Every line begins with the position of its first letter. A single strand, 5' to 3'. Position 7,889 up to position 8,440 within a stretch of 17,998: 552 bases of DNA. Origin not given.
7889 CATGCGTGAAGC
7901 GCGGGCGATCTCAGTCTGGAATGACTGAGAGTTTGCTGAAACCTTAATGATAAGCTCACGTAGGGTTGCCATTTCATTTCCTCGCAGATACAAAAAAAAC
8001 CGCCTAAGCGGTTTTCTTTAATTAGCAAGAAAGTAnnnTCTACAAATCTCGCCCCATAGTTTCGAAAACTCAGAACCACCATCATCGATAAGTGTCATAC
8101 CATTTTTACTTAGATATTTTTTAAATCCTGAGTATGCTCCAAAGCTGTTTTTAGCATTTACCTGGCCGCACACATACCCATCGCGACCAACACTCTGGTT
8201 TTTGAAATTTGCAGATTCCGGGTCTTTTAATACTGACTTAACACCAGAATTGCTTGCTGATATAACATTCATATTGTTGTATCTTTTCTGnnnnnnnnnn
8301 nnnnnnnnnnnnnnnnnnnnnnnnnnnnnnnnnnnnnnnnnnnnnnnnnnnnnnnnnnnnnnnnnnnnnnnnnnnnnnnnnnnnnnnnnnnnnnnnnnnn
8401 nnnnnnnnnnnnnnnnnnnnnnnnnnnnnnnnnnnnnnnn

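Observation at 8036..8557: AT-rich membrane-protein moron between the G/G-T chaperones and the tape measure gene: candidate superinfection-exclusion or defence gene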

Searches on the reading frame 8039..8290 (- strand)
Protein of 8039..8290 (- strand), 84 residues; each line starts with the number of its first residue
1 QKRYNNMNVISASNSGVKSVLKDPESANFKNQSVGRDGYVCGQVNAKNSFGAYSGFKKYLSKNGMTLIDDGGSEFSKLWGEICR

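Call 28: find_homologous_proteins(query=A2, max_evalue=0.001)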
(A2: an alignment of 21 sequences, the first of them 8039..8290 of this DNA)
Query A2 (21 sequences) (84 aa, profile of the alignment): 1769 proteins with E <= 0.001 among 6746 candidates; the best 120 are listed.
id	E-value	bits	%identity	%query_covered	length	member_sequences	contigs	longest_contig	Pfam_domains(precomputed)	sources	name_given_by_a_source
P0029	2.8e-36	143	44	75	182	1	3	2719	-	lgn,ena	-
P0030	1.3e-35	140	43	75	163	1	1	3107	PF13248.12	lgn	-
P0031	1.6e-35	140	40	88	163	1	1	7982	PF13240.12,PF13248.12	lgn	-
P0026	3.5e-35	139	36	92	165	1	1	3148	-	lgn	-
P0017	6.9e-35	138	40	80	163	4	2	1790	-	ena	-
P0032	2.2e-34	136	39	88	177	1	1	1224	PF13240.12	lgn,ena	-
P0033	2.5e-34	136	39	88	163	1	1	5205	PF13240.12,PF13248.12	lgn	-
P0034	4.9e-34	135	39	75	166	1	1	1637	PF13240.12,PF13248.12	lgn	-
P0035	5.7e-34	135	34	98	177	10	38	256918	PF13240.12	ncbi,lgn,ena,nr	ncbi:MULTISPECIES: zinc-ribbon domain-containing protein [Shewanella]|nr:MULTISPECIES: zinc ribbon d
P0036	7.2e-34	135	39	88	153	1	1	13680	-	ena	-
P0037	9.3e-34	134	37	85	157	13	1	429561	-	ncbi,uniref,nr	ncbi:hypothetical protein [Acinetobacter sp. YH12140]|uniref:hypothetical protein n=1 Tax=Acinetobac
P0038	1.1e-33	134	38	88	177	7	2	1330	PF13240.12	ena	-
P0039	1.5e-33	134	39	80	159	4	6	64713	-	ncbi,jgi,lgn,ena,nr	ncbi:MAG: hypothetical protein BGN93_01395 [Acinetobacter sp. 39-4]|nr:MAG: hypothetical protein BGN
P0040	2.1e-33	133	34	96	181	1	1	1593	-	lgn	-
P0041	3.0e-33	133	39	98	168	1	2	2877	-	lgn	-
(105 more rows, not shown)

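Call 46: search_protein_representatives(alignment_id=A2)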
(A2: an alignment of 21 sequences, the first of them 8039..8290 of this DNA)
Query: 21 sequences, 145 profile positions. Proteins with E-value up to 0.001 (for the whole library): 15904; up to 1e-10: 7492; up to 1e-30: 13. The best 150 are listed.
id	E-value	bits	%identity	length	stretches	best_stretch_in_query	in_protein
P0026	1.1e-35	139.0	-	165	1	1-140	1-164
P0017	2.2e-35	138.0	-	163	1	1-133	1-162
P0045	1.5e-33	132.1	-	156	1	1-133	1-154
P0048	2.5e-33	131.4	-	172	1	1-133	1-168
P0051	5.3e-33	130.3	-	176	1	1-133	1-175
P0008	1.3e-32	129.1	-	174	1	25-133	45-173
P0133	1.4e-32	128.9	-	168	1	1-136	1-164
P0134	2.0e-32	128.4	-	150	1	1-133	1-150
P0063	1.4e-31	125.7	-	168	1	1-137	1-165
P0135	3.5e-31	124.4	-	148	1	1-133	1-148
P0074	4.3e-31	124.1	-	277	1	9-133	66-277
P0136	6.6e-31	123.5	-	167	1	3-137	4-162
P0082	8.6e-31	123.1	-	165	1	1-134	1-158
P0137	1.3e-30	122.5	-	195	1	1-134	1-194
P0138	1.4e-30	122.5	-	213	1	1-133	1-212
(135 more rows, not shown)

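Call 49: search_protein_families(library=pfam, alignment_id=A2, max_evalue=0.01)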
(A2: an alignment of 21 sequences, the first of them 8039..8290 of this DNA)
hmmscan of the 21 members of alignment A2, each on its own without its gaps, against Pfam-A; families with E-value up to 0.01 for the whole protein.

A. member 1, window:8039-8290:- (84 aa): 0 families

B. families by the number of members that match (of 21 scanned): 12 families
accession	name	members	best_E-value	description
PF13248.11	Zn_ribbon_3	4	4.6e-05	zinc-ribbon domain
PF13240.11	Zn_Ribbon_1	3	4.4e-05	zinc-ribbon domain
PF12773.13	DZR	3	0.0016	Double zinc ribbon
PF10571.15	UPF0547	2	0.00049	Uncharacterised protein family UPF0547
PF00034.26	Cytochrom_C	1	9.8e-07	Cytochrome c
PF13442.11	Cytochrome_CBB3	1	0.00043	Cytochrome C oxidase, cbb3-type, subunit III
PF04674.17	Phi_1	1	0.0014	Phosphate-induced protein 1 conserved region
PF19335.5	HMBD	1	0.0036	Heavy metal binding domain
PF10074.15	RovC_DNA-bd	1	0.0053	T6SS, Transcription factor, DNA binding domain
PF12875.12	DUF3826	1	0.0062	Protein of unknown function (DUF3826)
PF17009.10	DUF5090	1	0.0063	Domain of unknown function (DUF5090)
PF13719.11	Zn_ribbon_5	1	0.0096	zinc-ribbon domain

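Call 53: find_encoding_contigs(protein=P0035, flank=6000, max_places=2)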
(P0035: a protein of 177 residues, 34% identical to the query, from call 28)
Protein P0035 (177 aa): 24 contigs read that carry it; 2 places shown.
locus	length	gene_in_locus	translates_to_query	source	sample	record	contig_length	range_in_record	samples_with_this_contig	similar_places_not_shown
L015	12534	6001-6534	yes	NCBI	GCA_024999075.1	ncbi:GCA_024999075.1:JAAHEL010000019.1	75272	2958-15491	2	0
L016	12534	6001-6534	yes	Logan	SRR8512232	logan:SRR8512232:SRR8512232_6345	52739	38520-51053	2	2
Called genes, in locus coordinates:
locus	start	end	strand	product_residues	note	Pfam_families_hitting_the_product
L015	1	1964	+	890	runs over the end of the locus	PF13009:Integrase_2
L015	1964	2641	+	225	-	-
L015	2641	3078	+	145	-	PF28121:VPA1267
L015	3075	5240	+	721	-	PF13401:AAA_22 (faint), PF14490:HHH_RecD2, PF01443:Viral_helicase1 (weak), PF13245:AAA_19, PF13604:AAA_30, PF01443:Viral_helicase1 (weak), PF18335:SH3_13, PF13538:UvrD_C_2, +1 more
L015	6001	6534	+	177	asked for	PF13240:Zn_Ribbon_1 (weak)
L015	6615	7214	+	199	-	-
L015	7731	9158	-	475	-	PF12801:Fer4_5 (weak), PF13534:Fer4_17 (faint), PF13187:Fer4_9 (faint), PF13237:Fer4_10 (faint), PF13746:Fer4_18, PF00037:Fer4 (faint), PF12838:Fer4_7 (weak), PF11614:FixG_C, +3 more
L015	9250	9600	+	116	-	-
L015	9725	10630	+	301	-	PF00378:ECH_1, PF16113:ECH_2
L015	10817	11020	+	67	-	PF09834:DUF2061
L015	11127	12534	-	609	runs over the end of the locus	PF13522:GATase_6, PF13537:GATase_7, PF01380:SIS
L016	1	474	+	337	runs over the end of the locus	PF06834:TraU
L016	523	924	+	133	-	PF22470:Histone_HNS_N, PF00816:Histone_HNS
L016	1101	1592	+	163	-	-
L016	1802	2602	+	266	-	PF09509:Hypoth_Ymh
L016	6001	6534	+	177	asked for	PF13240:Zn_Ribbon_1 (weak)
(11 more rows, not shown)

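Call 54: find_encoding_contigs(protein=P0037, flank=6000, max_places=2)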
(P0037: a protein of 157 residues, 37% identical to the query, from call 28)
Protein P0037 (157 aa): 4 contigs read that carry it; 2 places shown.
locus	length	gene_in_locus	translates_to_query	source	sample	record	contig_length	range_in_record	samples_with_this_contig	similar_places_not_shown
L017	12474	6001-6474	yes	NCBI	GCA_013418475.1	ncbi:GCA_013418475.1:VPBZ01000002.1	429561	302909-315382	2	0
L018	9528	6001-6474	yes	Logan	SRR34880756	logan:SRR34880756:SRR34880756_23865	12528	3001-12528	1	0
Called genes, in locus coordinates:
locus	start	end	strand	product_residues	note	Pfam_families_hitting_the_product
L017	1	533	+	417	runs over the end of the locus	PF04860:Phage_portal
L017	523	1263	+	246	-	PF04586:Peptidase_S78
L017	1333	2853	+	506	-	PF05065:Phage_capsid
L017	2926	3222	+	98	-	PF05135:Phage_connect_1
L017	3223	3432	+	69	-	-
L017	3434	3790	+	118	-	PF05521:Phage_HCP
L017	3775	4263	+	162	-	PF04883:HK97-gp10_like (weak)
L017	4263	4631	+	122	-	PF11367:Tail_completion_gp17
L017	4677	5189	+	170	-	PF16460:Phage_TTP_11, PF16461:Phage_TTP_12 (weak)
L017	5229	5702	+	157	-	PF16459:Phage_TAC_13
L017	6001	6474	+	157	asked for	-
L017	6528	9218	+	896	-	-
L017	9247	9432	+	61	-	-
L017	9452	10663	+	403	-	-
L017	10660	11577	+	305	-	PF09931:Phage_phiJL001_Gp84_N (weak), PF09356:Phage_BR0599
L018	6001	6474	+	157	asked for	-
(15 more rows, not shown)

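Call 56: predict_structure(alignment_id=A4)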
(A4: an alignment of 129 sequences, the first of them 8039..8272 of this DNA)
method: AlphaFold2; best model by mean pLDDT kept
length: 78 residues; sequences in the alignment: 129
mean_pLDDT: 94.0   pTM: 0.80
mean pLDDT of the five models: 94.0, 93.7, 93.5, 92.2, 85.4
residues with pLDDT >= 90: 73; 70-90: 4; 50-70: 1; < 50: 0
segments of 3 or more residues with pLDDT < 50: none
pLDDT, mean of each block of 10 residues (from residue 1): 89 95 96 96 95 93 94 93
secondary structure, 60 per line:
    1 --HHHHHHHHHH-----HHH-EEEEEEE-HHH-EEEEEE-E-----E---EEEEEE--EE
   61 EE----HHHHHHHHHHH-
elements in order: H3-12 E22-28 E34-39 E51-56 E59-62 H67-77

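Call 58: find_related_loci(query=A2, collection=viral_contigs, flank=6000)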
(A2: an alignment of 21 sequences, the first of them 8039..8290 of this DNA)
Query A2 (84 aa) in viral_contigs; peptide patterns used: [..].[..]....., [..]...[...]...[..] (x = any residue, [..] = any of these).
600 stretches matched a pattern (row limit reached: there are more); 521 encode a relative of the query (tblastn E <= 1e-3); the best 80 are kept; 80 distinct loci.
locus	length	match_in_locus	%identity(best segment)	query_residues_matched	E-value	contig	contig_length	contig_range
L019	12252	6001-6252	90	1-84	6e-50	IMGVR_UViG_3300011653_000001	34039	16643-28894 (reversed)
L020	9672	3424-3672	86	1-83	3e-47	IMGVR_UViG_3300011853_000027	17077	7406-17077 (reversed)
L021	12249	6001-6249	86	1-83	3e-47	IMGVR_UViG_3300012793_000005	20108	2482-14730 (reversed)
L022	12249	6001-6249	87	1-83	2e-47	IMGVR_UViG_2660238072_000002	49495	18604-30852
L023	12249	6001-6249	86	1-83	8e-47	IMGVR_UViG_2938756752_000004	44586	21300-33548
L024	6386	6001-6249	86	1-83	5e-47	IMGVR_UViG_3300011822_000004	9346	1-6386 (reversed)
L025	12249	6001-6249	86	1-83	8e-47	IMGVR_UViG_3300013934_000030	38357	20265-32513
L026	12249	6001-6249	86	1-83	8e-47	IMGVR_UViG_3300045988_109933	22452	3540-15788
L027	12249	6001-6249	86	1-83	3e-46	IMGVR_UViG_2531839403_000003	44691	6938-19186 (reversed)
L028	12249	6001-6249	83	1-83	5e-46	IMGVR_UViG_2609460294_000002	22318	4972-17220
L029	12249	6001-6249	83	1-83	6e-46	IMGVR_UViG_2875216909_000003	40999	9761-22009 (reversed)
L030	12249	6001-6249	83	1-83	5e-46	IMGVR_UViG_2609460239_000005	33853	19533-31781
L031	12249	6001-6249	83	1-83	5e-46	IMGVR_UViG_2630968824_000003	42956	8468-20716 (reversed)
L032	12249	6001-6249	82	1-83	7e-46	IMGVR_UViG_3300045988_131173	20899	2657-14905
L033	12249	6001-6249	83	1-83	5e-46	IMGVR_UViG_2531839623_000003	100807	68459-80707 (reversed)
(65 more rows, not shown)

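Call 64: search_protein_families(library=pfam, alignment_id=A5, max_evalue=0.001)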
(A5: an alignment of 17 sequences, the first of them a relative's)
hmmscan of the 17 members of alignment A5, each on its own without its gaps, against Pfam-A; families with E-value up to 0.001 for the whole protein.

A. member 1, L036:1564-4884:+ (1107 aa): 3 families
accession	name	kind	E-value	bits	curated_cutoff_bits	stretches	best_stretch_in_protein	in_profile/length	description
PF20155.4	TMP_3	-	3e-56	190.6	41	1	83-271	2-191/192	Tape measure protein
PF06120.16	Phage_HK97_TLTM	-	1.8e-19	70.6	24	1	410-673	3-267/295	Tail length tape measure protein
PF09718.15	Tape_meas_lam_C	-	9.7e-16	58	23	1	870-944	1-75/76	Lambda phage tail tape-measure protein (Tape_meas_lam_C)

B. families by the number of members that match (of 17 scanned): 5 families
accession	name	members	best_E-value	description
PF20155.4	TMP_3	13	2.1e-57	Tape measure protein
PF09718.15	Tape_meas_lam_C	5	2.9e-29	Lambda phage tail tape-measure protein (Tape_meas_lam_C)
PF06791.18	TMP_2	3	3.3e-29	Prophage tail length tape measure protein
PF06120.16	Phage_HK97_TLTM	2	1.8e-19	Tail length tape measure protein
PF13946.11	DUF4214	1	2.1e-10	Domain of unknown function (DUF4214)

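Call 65: search_protein_families(library=pfam, alignment_id=A6, max_evalue=0.001)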
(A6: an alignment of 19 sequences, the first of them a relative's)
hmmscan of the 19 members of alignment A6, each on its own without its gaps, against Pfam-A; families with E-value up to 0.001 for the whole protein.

A. member 1, L036:600-1259:+ (220 aa): 0 families

B. families by the number of members that match (of 19 scanned): 5 families
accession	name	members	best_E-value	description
PF19759.4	DUF6246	3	1.5e-82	Family of unknown function (DUF6246)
PF06223.18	Phage_tail_T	2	2.2e-18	Minor tail protein T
PF16459.11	Phage_TAC_13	1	3.8e-22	Phage tail assembly chaperone, TAC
PF10543.14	ORF6N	1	3.3e-19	ORF6N domain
PF02498.22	Bro-N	1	7.2e-11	BRO family, N-terminal domain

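Call 67: find_related_loci(query=A2, collection=genome_contigs, flank=6000)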
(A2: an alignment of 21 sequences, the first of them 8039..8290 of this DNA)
Query A2 (84 aa) in genome_contigs; peptide patterns used: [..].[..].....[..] (x = any residue, [..] = any of these).
243 stretches matched a pattern; 184 encode a relative of the query (tblastn E <= 1e-3); the best 80 are kept; 80 distinct loci.
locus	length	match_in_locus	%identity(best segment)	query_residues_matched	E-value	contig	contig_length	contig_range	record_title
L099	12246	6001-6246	48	3-84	4e-23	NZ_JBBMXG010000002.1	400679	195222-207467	Xenorhabdus bharatensis strain CS20 contig00002, whole genome shotgun sequence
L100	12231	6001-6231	55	7-83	5e-23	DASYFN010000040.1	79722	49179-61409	MAG TPA_asm: Klebsiella sp. isolate SMAG_U5015 k141_1074331, whole genome shotgun sequence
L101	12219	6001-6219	56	11-83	1e-21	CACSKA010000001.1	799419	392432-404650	Chryseobacterium sp. 18061 isolate 18061_Chryseobacterium1_Ancestor genome assembly, contig: NODE_1, whole genome shotgu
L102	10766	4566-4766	52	17-83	1e-18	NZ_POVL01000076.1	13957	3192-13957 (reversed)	Enterobacter sichuanensis strain WCHECL1597 76, whole genome shotgun sequence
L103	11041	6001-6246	48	6-84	4e-18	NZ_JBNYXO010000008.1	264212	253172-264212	Janthinobacterium sp. RB2P8 NODE_8_length_264212_cov_58.406767, whole genome shotgun sequence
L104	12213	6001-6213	52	17-84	3e-18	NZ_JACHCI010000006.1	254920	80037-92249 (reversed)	Janthinobacterium sp. S3T4 Ga0401195_06, whole genome shotgun sequence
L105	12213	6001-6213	51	17-84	6e-18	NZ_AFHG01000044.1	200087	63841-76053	Methyloversatilis universalis FAM5 contig00061, whole genome shotgun sequence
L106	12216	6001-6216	50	12-83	1e-17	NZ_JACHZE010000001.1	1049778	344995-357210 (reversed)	Atlantibacter sp. RC6 Ga0365400_01, whole genome shotgun sequence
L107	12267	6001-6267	43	3-83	1e-17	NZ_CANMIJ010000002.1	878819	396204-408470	Uncultured Erythrobacter sp. isolate 4-65.fasta NODE_2, whole genome shotgun sequence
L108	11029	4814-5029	43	17-84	3e-16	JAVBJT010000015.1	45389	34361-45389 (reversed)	MAG: Azoarcus sp. isolate GLO_MAG_00081 c_000005846359, whole genome shotgun sequence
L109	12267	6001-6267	42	3-83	5e-16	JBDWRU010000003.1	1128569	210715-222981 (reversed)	MAG: Erythrobacter sp. isolate AQ.13.M.D6_48_65 AQ_13_M_D6_48_65_000000000003, whole genome shotgun sequence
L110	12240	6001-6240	39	1-84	5e-16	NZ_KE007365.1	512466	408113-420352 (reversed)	Acinetobacter tandoii DSM 14970 = CIP 107469 acPFI-supercont1.21, whole genome shotgun sequence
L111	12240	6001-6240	43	3-83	2e-15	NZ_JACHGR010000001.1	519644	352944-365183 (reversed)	Tolumonas osonensis strain DSM 22975 Ga0310461_01, whole genome shotgun sequence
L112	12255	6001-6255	44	7-83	2e-15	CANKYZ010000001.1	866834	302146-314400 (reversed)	uncultured Erythrobacter sp. isolate 3-320-G.fasta genome assembly, contig: NODE_1, whole genome shotgun sequence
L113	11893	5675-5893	44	16-83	2e-15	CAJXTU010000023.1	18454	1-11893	MAG TPA_asm: uncultured Cycloclasticus sp. isolate SRR3933198_bin.5_MetaBAT_v2.12.1_MAG genome assembly, contig: NODE_22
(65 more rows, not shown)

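Call 86: fold_search(model_id=the predicted structure, library=viral)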
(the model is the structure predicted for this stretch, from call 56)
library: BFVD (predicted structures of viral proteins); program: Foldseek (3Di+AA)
matches with E <= 10: 907; with E <= 0.001: 2
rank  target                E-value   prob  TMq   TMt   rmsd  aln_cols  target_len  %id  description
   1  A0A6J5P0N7            9.6e-06  1.00  0.86  0.49   1.6        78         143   29  Uncharacterized protein [uncultured Caudovirales phage]
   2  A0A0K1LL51            4.4e-04  1.00  0.60  0.47   4.5        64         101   30  Uncharacterized protein [Rhodobacter phage RcSpartan]
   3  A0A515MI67            1.8e-03  1.00  0.52  0.37   5.6        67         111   28  Lipoprotein [Gordonia phage Sidious]
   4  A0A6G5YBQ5            2.1e-03  1.00  0.65  0.26   3.4        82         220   35  (no name in the UniProt tables at hand)
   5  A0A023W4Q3            4.1e-02  0.69  0.32  0.30   6.6        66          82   23  Uncharacterized protein [Serratia phage PS2]
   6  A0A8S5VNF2            7.8e-02  0.97  0.51  0.41   3.5        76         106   21  (no name in the UniProt tables at hand)
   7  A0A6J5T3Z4            1.1e-01  0.57  0.36  0.34   5.6        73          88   12  Uncharacterized protein [uncultured Caudovirales phage]
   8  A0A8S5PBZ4            1.3e-01  0.72  0.35  0.31   9.4        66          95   12  Uncharacterized protein [Siphoviridae sp. ctmpG14]
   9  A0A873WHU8            1.4e-01  0.44  0.26  0.29   7.7        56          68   23  Uncharacterized protein [Providencia phage PSTCR5]
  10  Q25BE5                1.6e-01  0.89  0.45  0.26   3.0        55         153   11  Uncharacterized protein [His 2 virus]
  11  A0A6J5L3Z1            1.7e-01  0.30  0.32  0.29   7.9        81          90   14  Uncharacterized protein [uncultured Caudovirales phage]
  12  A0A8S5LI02            1.8e-01  0.80  0.46  0.42   4.7        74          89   19  Uncharacterized protein [Myoviridae sp. ctqMr7]
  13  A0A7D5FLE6            1.8e-01  0.66  0.43  0.35   5.8        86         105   16  (no name in the UniProt tables at hand)
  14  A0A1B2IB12            2.2e-01  0.80  0.50  0.19   7.0        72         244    7  (no name in the UniProt tables at hand)
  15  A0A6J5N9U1            2.2e-01  0.75  0.41  0.41   4.1        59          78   12  Uncharacterized protein [uncultured Caudovirales phage]
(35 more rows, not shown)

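Call 94: search_protein_families(library=pfam, alignment_id=A7, max_evalue=0.0001)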
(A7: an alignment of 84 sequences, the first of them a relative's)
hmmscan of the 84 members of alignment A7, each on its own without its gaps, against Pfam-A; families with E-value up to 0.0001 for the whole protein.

A. member 1, L041:5168-5521:+ (118 aa): 0 families

B. families by the number of members that match (of 84 scanned): 66 families (the first 25 are shown)
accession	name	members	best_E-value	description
PF20155.4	TMP_3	11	7.6e-62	Tape measure protein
PF00717.28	Peptidase_S24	9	9.5e-23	Peptidase S24-like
PF01381.28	HTH_3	7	1.4e-14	Helix-turn-helix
PF13550.12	Phage-tail_3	5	5e-07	Putative phage tail protein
PF24801.1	FNIII-A_GpJ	4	3.4e-49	Tip attachment protein J,FNIII-A domain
PF13560.12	HTH_31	4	2e-09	Helix-turn-helix domain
PF00589.27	Phage_integrase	3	1.9e-40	Phage integrase family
PF12844.13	HTH_19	3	9.3e-08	Helix-turn-helix domain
PF00108.29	Thiolase_N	2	1.2e-79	Thiolase, N-terminal domain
PF00158.32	Sigma54_activat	2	1.4e-73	Sigma-54 interaction domain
PF13495.12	Phage_int_SAM_4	2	8.4e-34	Phage integrase, N-terminal SAM-like domain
PF00072.30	Response_reg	2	2.4e-29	Response regulator receiver domain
PF14532.12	Sigma54_activ_2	2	1.1e-25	Sigma-54 interaction domain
PF17289.8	Terminase_6C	2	4e-09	Terminase RNaseH-like domain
PF07728.20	AAA_5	2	4e-08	AAA domain (dynein-related subfamily)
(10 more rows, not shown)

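Call 109: search_solved_structures(query=A2, max_evalue=10)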
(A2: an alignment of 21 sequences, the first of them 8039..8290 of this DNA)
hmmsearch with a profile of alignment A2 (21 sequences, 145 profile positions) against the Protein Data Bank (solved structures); distinct sequences matched with E-value up to 10: 13.
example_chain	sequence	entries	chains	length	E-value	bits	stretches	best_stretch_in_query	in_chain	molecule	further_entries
1pqp_A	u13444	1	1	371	0.77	13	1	27-73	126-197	Aspartate-semialdehyde dehydrogenase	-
9uzo_D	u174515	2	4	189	0.79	12.9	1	23-92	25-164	Protein OPG107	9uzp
1pr3_A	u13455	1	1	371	0.81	12.9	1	33-73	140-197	Aspartate semialdehyde dehydrogenase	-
1ps8_A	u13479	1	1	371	0.85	12.8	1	34-73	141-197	Aspartate semialdehyde dehydrogenase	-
1pqu_A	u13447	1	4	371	0.86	12.8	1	34-73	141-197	Aspartate-semialdehyde dehydrogenase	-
1nwc_A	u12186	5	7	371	0.86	12.8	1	34-73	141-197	Aspartate-semialdehyde dehydrogenase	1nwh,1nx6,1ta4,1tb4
1q2x_A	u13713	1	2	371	0.86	12.8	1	34-73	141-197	Aspartate-semialdehyde dehydrogenase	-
1pu2_A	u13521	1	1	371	0.86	12.8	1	34-73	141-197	Aspartate-semialdehyde dehydrogenase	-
1oza_A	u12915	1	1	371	0.87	12.8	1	34-73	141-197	Aspartate-semialdehyde dehydrogenase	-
8qkd_A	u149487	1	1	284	1.1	12.4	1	38-74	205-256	sc-CC-5-24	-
9mkb_0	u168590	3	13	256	1.3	12.3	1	97-129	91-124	gp14, neck protein | Neck protein gp14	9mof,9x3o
9lu4_M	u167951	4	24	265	1.4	12.2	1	97-129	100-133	Neck protein gp14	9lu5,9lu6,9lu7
2g7h_A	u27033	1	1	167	1.4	12.1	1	87-110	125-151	Methylated-DNA--protein-cysteine methyltransferase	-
